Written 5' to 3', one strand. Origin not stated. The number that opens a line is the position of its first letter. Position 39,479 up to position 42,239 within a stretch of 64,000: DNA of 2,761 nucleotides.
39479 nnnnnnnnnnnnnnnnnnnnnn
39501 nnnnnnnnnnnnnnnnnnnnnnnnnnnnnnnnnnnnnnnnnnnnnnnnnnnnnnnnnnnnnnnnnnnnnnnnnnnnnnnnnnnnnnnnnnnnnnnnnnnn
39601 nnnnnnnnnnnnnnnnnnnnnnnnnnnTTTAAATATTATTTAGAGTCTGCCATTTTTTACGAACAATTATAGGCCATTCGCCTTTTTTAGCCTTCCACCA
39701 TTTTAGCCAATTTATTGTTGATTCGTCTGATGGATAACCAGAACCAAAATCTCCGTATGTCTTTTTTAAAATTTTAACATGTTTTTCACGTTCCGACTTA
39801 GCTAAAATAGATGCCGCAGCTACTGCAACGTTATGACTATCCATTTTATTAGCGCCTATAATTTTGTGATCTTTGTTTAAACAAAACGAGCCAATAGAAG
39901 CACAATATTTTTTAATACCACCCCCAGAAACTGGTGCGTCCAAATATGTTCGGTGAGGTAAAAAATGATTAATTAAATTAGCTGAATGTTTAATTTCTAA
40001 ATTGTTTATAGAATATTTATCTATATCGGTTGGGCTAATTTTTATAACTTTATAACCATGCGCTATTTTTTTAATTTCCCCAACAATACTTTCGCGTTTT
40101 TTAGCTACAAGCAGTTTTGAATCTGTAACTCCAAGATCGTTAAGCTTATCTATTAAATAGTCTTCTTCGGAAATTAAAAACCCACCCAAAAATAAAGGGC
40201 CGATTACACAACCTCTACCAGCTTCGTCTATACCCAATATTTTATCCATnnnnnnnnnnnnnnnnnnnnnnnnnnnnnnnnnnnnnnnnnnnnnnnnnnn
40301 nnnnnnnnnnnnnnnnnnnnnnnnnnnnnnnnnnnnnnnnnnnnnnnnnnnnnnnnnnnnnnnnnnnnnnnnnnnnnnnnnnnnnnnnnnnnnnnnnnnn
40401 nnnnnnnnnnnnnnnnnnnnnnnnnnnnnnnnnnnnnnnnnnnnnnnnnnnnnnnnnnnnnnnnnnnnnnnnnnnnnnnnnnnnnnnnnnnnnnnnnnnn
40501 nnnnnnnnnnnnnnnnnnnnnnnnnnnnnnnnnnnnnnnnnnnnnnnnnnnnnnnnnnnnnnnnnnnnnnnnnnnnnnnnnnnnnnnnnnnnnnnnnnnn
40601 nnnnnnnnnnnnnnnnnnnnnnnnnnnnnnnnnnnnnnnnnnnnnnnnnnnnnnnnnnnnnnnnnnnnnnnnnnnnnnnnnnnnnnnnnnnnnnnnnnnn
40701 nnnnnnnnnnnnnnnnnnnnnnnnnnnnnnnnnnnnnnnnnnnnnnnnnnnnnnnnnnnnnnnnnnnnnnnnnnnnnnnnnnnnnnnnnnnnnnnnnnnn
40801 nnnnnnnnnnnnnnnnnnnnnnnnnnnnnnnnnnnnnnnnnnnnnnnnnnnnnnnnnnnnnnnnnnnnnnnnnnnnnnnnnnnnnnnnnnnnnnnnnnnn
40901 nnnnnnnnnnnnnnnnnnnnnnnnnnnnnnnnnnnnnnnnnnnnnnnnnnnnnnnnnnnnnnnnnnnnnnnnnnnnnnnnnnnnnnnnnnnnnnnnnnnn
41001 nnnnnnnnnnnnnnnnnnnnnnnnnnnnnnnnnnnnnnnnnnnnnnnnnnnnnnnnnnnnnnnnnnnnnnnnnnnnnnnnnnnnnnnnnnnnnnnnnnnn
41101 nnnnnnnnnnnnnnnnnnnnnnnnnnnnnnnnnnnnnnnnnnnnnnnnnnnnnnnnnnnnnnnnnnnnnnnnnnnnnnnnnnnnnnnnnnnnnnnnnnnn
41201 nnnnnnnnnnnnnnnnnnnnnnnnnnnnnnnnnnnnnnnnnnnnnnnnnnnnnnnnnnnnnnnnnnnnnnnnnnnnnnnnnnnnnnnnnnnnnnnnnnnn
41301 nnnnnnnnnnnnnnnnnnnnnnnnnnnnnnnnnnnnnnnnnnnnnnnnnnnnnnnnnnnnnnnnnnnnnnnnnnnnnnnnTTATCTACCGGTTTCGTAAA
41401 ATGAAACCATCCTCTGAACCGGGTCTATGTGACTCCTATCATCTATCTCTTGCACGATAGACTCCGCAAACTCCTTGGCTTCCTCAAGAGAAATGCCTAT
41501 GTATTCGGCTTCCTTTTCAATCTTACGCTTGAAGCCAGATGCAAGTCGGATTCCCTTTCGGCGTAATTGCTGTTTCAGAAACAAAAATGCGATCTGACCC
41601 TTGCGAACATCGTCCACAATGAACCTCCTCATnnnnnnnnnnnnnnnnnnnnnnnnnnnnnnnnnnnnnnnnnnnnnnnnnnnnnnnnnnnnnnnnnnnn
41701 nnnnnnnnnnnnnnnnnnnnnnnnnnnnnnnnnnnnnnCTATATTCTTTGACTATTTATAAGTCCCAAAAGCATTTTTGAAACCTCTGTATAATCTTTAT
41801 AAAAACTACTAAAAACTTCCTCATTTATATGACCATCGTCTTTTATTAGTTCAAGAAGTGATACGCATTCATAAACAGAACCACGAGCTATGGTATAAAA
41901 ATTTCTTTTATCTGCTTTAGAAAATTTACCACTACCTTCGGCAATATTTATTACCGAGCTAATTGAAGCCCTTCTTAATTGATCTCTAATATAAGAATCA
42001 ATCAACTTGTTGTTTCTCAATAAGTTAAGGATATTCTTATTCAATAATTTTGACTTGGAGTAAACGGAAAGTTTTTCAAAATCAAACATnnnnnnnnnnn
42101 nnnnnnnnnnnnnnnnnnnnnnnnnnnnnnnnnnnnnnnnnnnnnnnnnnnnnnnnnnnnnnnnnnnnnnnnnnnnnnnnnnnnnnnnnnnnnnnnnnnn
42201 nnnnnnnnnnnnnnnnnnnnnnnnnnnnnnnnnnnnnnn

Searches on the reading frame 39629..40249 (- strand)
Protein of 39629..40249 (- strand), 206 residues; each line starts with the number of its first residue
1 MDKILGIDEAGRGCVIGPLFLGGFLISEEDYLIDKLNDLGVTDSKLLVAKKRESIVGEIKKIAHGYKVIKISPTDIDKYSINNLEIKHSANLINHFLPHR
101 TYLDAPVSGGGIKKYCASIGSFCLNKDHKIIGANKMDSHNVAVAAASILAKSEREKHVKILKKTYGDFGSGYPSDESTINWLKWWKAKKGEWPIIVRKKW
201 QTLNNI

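Call 61: search_protein_families(library=pfam, proteins=[window:39629-40249:-], max_evalue=0.001)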
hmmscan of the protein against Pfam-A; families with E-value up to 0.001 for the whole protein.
window:39629-40249:- (206 aa): 1 family
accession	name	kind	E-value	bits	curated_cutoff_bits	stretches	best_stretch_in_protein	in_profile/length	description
PF01351.25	RNase_HII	-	6e-34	118.1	25.8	1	5-202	1-198/199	Ribonuclease HII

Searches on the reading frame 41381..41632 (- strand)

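Call 3: search_protein_families(library=pfam, proteins=[window:41381-41632:-], max_evalue=0.1)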
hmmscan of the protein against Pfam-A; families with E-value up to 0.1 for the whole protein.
window:41381-41632:- (83 aa): 1 family
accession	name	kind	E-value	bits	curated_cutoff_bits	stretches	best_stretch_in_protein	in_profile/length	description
PF18468.6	Pfk_N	-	0.037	14.9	26.8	1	24-78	24-80/98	Phosphofructokinase N-terminal domain yeast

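Call 51: search_protein_families(library=ncbifam, proteins=[window:41381-41632:-], max_evalue=0.001)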
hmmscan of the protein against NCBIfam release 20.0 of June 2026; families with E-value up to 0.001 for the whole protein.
window:41381-41632:- (83 aa): 0 families

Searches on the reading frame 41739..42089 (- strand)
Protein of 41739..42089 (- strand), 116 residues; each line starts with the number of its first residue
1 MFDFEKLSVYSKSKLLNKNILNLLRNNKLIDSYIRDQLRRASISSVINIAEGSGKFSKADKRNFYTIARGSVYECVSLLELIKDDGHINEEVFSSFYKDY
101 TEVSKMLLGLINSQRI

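Call 3: search_protein_families(library=pfam, proteins=[window:41739-42089:-], max_evalue=0.1)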
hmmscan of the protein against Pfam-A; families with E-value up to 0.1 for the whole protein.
window:41739-42089:- (116 aa): 1 family
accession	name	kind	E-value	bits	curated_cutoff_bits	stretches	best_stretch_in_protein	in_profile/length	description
PF05635.17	23S_rRNA_IVP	-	7.4e-26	90.9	33.8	1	5-108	1-105/106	23S rRNA-intervening sequence protein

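Call 4: search_protein_families(library=padloc, proteins=[window:41739-42089:-], max_evalue=0.1)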
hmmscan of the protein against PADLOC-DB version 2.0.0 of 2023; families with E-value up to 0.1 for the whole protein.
window:41739-42089:- (116 aa): 0 families

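Call 51: search_protein_families(library=ncbifam, proteins=[window:41739-42089:-], max_evalue=0.001)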
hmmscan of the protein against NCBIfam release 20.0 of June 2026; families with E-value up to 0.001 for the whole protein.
window:41739-42089:- (116 aa): 3 families
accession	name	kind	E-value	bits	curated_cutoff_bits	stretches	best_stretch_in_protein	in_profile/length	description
TIGR02436.1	TIGR02436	subfamily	1.2e-24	86.6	24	1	9-114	1-108/109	four helix bundle protein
NF008912.0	PRK12275.1-6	subfamily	1.7e-17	63.5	124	1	3-114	2-111/117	hypothetical protein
NF008911.0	PRK12275.1-2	subfamily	2.5e-11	44.1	137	1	34-113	35-114/118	hypothetical protein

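Call 52: search_protein_families(library=phrogs, proteins=[window:41739-42089:-], max_evalue=0.001)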
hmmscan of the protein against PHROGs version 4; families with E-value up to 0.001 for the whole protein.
window:41739-42089:- (116 aa): 0 families
